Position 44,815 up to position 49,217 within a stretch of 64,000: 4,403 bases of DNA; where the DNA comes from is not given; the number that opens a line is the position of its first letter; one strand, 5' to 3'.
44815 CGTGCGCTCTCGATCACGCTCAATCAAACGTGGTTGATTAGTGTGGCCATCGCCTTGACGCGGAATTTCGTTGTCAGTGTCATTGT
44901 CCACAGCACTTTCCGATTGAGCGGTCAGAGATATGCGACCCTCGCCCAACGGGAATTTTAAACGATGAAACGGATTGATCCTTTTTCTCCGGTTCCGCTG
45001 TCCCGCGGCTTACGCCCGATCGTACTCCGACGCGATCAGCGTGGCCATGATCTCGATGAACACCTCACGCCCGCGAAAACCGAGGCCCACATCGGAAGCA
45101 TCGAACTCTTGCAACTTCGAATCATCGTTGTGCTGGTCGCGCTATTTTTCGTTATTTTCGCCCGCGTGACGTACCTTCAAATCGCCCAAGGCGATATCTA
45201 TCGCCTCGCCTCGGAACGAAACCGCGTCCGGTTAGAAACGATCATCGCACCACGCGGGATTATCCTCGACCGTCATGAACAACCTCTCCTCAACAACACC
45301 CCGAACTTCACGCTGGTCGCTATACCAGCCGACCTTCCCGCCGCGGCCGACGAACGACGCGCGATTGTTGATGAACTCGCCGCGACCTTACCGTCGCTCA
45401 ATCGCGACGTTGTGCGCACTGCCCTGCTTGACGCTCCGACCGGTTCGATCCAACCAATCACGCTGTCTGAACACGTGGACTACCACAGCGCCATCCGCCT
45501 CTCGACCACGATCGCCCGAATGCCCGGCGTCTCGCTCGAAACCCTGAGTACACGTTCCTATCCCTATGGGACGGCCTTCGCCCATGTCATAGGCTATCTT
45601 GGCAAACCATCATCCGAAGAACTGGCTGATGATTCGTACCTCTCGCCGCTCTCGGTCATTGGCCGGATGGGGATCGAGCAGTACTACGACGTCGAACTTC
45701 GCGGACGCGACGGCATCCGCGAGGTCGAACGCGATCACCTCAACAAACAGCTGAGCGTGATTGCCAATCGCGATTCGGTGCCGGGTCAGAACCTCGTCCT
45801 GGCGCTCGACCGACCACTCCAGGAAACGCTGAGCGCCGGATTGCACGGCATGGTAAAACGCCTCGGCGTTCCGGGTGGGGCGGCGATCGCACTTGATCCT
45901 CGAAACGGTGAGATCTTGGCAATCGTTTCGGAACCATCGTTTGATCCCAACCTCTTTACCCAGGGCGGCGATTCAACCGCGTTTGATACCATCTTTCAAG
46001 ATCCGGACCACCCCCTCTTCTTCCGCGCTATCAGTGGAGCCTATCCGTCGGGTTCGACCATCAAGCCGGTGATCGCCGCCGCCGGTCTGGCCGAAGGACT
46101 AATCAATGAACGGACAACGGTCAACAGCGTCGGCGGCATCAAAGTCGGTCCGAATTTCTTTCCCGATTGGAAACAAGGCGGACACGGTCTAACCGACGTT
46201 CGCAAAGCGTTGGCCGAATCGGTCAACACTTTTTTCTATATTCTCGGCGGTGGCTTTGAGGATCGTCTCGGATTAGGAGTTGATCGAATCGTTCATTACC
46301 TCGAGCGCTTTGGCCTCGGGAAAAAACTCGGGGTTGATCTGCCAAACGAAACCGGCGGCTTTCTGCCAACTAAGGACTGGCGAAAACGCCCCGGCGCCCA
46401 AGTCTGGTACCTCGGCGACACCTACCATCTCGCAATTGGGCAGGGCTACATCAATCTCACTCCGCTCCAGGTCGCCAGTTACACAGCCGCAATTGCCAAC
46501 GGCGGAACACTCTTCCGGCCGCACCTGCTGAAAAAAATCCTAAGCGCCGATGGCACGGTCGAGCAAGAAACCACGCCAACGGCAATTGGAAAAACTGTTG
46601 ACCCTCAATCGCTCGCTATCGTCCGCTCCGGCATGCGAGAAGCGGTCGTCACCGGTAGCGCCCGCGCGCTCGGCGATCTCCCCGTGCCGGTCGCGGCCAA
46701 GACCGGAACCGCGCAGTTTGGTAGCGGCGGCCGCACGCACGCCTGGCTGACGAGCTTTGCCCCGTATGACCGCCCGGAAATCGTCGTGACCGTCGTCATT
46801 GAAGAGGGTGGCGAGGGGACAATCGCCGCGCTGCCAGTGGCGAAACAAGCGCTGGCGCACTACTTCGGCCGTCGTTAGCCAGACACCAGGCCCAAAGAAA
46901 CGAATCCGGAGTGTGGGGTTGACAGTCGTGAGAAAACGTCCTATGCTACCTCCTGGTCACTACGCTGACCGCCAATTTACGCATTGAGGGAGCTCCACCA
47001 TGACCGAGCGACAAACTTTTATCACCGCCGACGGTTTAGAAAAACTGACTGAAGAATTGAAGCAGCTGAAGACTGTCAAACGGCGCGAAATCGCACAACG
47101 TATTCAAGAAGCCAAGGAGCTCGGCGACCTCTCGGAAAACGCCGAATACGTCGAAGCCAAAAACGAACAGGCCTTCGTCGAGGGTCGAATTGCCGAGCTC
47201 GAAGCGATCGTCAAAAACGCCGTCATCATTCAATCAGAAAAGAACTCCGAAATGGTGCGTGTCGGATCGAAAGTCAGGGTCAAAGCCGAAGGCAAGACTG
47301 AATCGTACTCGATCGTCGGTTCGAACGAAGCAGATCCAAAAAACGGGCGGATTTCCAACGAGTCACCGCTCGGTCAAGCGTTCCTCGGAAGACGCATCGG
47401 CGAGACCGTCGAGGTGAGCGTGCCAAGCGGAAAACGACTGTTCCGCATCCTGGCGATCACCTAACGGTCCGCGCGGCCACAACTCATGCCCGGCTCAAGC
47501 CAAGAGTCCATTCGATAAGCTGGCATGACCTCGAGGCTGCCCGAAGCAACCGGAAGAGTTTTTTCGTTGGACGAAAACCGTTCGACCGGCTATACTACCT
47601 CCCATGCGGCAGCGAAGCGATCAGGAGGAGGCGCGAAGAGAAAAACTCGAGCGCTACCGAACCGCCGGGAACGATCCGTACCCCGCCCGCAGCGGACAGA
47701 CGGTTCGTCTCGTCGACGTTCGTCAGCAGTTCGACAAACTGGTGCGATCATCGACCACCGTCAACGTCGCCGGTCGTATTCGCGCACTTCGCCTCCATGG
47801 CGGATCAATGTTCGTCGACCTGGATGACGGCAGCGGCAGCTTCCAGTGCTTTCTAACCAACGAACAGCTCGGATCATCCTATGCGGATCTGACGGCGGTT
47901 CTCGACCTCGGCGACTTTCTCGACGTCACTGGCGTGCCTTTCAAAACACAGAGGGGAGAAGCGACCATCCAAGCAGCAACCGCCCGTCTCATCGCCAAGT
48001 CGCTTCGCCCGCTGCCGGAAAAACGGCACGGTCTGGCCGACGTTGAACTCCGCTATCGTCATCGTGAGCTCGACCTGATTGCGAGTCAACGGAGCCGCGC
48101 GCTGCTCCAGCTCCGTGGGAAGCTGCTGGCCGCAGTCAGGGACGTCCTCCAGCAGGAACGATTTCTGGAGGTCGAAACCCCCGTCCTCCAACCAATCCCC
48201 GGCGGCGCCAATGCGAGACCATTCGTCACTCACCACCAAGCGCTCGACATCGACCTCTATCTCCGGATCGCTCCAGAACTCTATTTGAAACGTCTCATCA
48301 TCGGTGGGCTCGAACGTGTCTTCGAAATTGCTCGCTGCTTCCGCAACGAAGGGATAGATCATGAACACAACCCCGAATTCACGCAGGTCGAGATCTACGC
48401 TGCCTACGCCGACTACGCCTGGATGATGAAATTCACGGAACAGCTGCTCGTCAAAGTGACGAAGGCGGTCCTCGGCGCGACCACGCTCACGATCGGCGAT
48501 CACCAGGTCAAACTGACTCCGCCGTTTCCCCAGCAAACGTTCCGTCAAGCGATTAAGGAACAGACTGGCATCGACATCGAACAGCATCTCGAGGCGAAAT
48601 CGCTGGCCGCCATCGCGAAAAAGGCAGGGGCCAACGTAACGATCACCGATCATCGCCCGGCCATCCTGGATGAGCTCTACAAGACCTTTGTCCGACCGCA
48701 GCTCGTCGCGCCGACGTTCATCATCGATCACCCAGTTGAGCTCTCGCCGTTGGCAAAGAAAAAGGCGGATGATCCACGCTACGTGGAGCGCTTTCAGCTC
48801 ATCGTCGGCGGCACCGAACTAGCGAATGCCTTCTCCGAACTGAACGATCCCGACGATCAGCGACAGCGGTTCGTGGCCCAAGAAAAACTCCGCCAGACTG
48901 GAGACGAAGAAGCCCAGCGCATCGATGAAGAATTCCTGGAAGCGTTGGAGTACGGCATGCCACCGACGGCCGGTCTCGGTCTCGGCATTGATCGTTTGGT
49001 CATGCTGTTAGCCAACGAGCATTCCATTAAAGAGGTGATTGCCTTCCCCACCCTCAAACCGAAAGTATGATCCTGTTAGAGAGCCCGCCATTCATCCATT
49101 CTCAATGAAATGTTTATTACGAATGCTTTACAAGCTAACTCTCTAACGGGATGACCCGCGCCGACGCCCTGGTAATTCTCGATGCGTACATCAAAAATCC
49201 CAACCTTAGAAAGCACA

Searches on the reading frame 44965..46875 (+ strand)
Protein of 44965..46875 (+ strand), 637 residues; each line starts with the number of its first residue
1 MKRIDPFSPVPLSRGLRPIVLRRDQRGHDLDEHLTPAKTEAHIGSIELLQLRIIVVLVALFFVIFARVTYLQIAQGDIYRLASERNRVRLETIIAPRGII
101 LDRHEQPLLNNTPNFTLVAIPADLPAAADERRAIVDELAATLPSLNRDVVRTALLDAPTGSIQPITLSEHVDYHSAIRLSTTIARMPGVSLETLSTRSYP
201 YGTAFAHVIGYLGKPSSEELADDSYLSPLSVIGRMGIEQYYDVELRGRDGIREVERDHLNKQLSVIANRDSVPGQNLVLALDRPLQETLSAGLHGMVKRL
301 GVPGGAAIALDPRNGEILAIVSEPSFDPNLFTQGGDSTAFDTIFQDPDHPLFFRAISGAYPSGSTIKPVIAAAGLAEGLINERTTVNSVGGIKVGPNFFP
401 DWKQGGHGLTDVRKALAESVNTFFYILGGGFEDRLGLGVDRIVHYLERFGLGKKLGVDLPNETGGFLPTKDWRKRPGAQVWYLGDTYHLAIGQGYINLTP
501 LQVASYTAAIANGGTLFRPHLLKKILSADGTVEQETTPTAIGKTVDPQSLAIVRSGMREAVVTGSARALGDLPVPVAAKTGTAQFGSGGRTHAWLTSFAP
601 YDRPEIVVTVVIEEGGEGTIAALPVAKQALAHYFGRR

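Call 75: search_protein_families(library=pfam, proteins=[window:44965-46875:+], max_evalue=0.00001)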
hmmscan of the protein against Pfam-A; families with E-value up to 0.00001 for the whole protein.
window:44965-46875:+ (637 aa): 2 families
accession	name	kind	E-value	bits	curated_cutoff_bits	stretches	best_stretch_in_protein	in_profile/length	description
PF00905.27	Transpeptidase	-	1.1e-63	215.6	22.1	1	305-630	1-298/299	Penicillin binding protein transpeptidase domain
PF03717.20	PBP_dimer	-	9.6e-37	127.6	24.4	1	93-265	2-178/180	Penicillin-binding Protein dimerisation domain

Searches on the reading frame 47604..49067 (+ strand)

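Call 75: search_protein_families(library=pfam, proteins=[window:47604-49067:+], max_evalue=0.00001)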
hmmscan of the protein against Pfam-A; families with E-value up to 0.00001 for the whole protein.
window:47604-49067:+ (488 aa): 3 families
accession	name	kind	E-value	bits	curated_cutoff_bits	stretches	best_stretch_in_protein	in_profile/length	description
PF00152.25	tRNA-synt_2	-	1.5e-91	307.1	25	1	147-484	2-307/308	tRNA synthetases class II (D, K and N)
PF01336.31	tRNA_anti-codon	-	5.7e-13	49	27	1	53-126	1-71/75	OB-fold nucleic acid binding domain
PF01409.25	tRNA-synt_2d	-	1.9e-07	31.3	19.8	0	238-292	104-156/246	tRNA synthetases class II core domain (F)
